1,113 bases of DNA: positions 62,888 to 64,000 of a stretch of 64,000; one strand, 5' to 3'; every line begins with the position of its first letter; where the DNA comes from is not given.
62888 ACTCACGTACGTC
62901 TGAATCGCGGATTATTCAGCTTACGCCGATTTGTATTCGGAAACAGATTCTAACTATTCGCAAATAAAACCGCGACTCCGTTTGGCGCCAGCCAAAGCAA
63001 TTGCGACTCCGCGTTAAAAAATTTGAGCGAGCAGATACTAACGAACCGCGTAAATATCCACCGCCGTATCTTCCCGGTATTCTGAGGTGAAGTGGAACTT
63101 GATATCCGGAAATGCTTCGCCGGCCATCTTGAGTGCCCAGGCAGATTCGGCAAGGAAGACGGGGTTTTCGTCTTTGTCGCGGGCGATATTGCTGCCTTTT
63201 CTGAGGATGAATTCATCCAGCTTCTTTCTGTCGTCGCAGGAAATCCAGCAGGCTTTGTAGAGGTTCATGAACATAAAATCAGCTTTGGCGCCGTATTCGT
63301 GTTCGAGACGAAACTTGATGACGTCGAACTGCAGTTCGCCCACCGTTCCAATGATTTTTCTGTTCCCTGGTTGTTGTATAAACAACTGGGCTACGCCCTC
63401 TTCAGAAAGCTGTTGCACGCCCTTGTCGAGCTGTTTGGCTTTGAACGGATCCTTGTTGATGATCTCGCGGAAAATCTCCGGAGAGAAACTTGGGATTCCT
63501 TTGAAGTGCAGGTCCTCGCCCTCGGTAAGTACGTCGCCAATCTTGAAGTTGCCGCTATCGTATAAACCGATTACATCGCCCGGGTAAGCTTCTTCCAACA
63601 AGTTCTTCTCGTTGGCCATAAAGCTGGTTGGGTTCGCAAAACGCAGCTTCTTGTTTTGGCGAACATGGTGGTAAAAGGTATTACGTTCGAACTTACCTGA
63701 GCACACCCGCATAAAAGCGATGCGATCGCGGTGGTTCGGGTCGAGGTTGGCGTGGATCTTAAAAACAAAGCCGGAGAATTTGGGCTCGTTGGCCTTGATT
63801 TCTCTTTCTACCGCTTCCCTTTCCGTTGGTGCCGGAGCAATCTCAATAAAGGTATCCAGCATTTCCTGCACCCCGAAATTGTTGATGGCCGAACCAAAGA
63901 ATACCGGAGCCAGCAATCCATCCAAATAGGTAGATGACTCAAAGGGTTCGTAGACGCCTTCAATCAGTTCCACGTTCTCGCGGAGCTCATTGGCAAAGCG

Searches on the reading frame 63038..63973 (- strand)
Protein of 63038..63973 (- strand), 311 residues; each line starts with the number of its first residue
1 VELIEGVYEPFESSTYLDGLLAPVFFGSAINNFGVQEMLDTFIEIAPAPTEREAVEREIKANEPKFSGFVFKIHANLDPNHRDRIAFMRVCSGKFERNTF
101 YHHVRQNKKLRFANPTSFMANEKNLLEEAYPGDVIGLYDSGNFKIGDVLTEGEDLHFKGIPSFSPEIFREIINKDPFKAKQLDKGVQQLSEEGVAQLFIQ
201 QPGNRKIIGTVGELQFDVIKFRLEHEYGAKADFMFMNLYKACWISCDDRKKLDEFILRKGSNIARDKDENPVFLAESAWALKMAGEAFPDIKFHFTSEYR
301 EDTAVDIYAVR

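Call 9: search_protein_families(library=pfam, proteins=[window:63038-63973:-], max_evalue=0.01)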
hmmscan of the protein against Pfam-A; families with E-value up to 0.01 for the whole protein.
window:63038-63973:- (311 aa): 4 families
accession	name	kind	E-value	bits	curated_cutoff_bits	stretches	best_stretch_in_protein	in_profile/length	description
PF16658.11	RF3_C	-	2e-45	154.3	40.1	1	157-284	1-131/132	Class II release factor RF3, C-terminal domain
PF22042.2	EF-G_D2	-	7.1e-25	87.4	27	1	65-151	1-83/84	Elongation factor G domain 2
PF03144.31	GTP_EFTU_D2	-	8.7e-06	26.5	30.3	1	84-150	2-73/73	Elongation factor Tu domain 2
PF14492.12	EFG_III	-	0.0069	16.9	27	0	171-232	10-72/75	Elongation Factor G, domain III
